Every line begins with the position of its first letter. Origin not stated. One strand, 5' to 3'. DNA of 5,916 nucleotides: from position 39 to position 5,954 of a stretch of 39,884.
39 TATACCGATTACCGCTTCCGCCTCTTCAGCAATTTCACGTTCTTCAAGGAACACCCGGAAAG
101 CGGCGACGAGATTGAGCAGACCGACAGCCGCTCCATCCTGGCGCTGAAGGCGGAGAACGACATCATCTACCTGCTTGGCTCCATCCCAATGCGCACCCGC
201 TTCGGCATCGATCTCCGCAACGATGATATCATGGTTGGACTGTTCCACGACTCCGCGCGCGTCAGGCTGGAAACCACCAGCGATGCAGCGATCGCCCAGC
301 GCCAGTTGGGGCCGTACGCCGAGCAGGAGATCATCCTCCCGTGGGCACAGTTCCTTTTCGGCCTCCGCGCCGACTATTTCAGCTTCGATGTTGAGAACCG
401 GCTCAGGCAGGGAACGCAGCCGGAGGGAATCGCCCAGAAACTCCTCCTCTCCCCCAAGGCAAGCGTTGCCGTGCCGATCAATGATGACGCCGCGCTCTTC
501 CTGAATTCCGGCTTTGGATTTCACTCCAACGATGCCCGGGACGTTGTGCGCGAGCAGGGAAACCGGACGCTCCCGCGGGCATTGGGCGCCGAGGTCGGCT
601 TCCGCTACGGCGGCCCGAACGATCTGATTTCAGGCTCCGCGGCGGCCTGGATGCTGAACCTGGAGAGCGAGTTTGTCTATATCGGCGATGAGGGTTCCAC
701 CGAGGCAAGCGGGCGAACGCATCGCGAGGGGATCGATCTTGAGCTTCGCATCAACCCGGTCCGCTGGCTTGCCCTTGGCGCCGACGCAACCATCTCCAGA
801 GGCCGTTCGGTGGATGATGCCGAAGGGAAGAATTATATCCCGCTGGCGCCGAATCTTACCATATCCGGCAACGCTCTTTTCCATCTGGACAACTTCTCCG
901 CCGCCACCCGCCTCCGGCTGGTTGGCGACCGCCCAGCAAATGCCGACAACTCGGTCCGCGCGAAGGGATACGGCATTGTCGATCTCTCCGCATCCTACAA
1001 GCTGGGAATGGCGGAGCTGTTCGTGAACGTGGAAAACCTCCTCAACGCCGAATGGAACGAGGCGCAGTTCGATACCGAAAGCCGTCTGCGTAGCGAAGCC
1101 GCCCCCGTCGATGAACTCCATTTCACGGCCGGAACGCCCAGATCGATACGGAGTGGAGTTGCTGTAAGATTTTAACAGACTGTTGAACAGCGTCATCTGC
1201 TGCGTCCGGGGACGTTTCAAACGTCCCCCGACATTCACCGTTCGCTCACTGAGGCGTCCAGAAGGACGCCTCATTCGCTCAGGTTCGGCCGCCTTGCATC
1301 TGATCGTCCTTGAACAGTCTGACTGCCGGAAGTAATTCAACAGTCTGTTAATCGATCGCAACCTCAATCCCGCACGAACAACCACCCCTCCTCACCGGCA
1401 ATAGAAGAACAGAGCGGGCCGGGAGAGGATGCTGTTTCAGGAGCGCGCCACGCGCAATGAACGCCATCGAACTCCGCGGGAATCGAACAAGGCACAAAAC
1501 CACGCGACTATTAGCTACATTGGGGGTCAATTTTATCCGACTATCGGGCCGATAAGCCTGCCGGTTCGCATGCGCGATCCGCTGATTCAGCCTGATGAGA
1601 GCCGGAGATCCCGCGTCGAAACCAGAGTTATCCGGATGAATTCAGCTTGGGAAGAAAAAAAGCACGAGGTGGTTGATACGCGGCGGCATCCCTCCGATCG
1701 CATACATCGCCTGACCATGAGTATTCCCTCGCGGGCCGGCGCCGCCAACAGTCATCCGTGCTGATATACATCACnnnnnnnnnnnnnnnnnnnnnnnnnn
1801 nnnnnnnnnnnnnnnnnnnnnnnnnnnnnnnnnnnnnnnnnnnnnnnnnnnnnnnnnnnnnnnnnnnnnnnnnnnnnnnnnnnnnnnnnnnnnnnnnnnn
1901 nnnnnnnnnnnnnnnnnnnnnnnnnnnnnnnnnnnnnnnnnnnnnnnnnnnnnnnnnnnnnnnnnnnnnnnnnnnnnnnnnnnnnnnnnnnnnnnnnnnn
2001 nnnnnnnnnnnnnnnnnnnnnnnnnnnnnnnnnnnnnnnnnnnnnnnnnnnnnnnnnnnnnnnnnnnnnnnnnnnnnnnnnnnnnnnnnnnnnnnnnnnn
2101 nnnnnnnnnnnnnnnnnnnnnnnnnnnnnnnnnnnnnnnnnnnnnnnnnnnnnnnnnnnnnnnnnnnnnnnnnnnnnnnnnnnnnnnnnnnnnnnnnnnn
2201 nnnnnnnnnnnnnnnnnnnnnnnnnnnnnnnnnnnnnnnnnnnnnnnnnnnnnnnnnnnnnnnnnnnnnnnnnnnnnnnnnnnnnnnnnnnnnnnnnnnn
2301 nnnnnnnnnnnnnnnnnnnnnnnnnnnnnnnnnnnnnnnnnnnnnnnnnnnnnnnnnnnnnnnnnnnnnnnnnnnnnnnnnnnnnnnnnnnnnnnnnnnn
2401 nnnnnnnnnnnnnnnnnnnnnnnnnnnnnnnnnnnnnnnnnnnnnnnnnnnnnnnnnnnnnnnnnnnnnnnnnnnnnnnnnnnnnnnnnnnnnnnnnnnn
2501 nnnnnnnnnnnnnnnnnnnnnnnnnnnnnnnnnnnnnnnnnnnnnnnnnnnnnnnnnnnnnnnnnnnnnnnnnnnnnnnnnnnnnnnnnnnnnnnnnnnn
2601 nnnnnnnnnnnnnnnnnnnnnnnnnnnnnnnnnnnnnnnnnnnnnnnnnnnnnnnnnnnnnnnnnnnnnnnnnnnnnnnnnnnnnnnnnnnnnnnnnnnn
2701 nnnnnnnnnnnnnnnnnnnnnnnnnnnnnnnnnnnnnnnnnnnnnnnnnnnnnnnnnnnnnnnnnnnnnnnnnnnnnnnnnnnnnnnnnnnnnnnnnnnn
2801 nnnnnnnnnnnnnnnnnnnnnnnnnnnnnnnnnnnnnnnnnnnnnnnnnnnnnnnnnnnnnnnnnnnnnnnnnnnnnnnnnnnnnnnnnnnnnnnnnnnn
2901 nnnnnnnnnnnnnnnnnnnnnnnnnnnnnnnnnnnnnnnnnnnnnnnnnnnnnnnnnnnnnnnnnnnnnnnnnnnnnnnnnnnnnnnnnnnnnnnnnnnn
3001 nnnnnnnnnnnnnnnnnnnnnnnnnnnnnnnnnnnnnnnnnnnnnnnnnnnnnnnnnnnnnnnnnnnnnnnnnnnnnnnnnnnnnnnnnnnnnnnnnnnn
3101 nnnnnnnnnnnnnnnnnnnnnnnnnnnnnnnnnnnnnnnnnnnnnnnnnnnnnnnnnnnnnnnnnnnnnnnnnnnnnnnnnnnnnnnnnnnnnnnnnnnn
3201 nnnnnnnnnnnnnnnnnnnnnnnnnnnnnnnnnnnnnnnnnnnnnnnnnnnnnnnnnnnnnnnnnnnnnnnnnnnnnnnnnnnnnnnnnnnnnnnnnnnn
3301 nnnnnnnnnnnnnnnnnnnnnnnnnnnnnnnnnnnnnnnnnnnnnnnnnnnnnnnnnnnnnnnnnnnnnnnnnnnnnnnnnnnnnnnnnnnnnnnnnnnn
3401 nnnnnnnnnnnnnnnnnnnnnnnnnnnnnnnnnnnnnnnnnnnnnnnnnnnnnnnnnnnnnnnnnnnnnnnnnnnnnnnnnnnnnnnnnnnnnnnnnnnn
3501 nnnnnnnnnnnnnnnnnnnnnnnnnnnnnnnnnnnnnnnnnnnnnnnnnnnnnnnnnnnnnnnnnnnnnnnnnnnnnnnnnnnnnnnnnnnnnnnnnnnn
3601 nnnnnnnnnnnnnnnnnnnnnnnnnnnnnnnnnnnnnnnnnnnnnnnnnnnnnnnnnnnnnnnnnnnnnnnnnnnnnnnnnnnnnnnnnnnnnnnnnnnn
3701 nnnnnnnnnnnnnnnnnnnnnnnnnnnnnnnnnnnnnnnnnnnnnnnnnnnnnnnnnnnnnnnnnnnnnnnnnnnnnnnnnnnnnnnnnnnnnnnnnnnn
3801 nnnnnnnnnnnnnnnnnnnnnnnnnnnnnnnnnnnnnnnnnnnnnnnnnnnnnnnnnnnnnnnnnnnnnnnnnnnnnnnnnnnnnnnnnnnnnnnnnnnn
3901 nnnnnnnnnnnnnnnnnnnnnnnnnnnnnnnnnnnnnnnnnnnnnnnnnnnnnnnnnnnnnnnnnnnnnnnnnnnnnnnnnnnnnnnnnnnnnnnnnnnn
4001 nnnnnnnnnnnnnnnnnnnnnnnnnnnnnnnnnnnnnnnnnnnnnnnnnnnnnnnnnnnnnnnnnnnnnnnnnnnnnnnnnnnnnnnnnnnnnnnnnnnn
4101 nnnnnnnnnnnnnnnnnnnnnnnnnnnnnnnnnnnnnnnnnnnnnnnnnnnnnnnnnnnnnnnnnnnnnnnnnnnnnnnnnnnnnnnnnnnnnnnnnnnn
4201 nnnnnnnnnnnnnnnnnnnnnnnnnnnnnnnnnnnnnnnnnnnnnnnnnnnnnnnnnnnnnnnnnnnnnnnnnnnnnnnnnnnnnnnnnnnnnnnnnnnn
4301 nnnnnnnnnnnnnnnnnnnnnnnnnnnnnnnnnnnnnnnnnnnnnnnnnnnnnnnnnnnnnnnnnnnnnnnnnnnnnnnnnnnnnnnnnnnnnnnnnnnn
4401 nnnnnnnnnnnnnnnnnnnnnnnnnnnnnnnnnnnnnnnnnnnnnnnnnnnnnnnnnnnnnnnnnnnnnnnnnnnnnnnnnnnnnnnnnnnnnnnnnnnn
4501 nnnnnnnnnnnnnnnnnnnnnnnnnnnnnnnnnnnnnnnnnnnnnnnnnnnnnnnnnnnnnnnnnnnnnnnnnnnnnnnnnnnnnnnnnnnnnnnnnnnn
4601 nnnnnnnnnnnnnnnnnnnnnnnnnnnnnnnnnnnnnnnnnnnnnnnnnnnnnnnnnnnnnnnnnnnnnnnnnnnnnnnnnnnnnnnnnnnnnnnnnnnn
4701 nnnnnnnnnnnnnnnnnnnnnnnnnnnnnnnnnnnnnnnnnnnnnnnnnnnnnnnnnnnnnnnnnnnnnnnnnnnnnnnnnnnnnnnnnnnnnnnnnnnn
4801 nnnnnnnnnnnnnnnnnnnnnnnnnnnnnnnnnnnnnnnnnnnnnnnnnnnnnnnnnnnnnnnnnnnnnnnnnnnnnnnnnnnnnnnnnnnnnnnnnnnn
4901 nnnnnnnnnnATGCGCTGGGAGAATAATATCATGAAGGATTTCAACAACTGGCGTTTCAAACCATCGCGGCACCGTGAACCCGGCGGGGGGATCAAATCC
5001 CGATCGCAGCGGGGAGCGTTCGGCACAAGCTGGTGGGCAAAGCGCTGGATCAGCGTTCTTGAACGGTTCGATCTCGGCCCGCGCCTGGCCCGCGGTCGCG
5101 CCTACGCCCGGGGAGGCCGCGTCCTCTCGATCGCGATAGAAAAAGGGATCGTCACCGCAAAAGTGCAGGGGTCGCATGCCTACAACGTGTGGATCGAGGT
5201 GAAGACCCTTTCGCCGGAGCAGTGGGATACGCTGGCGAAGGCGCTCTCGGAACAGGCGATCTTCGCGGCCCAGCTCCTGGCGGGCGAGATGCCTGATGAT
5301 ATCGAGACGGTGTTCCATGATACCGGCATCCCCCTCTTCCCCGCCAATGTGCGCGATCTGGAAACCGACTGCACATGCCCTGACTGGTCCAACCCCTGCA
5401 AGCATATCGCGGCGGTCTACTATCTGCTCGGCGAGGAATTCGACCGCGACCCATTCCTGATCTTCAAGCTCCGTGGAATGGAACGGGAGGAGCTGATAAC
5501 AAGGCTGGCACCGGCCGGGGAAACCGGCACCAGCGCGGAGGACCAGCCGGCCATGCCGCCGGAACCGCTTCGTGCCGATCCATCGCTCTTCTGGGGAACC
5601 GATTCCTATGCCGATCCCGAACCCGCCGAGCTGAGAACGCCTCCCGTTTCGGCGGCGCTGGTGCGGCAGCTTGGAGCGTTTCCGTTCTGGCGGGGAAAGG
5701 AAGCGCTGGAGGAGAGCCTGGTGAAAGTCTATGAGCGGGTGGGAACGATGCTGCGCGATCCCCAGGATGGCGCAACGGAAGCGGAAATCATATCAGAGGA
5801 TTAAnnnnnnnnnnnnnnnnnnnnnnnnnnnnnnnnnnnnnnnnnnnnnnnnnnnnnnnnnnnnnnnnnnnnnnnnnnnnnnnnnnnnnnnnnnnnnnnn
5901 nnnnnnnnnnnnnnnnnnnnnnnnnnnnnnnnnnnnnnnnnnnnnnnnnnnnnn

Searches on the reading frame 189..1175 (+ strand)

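Call 13: search_protein_families(library=pfam, proteins=[window:189-1175:+], max_evalue=0.001)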
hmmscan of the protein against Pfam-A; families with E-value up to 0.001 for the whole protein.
window:189-1175:+ (328 aa): 2 families
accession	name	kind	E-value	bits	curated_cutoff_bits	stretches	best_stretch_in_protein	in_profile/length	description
PF00593.30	TonB_dep_Rec_b-barrel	-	8.6e-23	82.3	27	1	25-284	159-436/436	TonB dependent receptor-like, beta-barrel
PF14905.12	OMP_b-brl_3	-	0.00042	19.9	27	0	175-297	265-386/408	Outer membrane protein beta-barrel family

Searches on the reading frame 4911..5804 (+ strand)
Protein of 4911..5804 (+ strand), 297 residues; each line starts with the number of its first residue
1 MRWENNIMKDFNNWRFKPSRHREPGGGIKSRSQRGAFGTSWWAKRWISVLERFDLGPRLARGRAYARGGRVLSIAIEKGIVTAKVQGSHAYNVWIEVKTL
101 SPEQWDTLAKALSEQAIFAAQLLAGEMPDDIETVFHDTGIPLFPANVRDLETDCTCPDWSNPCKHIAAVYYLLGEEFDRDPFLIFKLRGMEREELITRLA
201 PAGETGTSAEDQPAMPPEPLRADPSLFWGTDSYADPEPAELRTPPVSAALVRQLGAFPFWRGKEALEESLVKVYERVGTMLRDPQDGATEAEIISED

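Call 13: search_protein_families(library=pfam, proteins=[window:4911-5804:+], max_evalue=0.001)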
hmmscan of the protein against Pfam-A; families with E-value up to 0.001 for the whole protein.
window:4911-5804:+ (297 aa): 1 family
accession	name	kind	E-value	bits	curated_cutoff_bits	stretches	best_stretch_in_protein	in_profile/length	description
PF04434.22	SWIM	-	1.4e-06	28.1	19.6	1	148-173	9-37/38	SWIM zinc finger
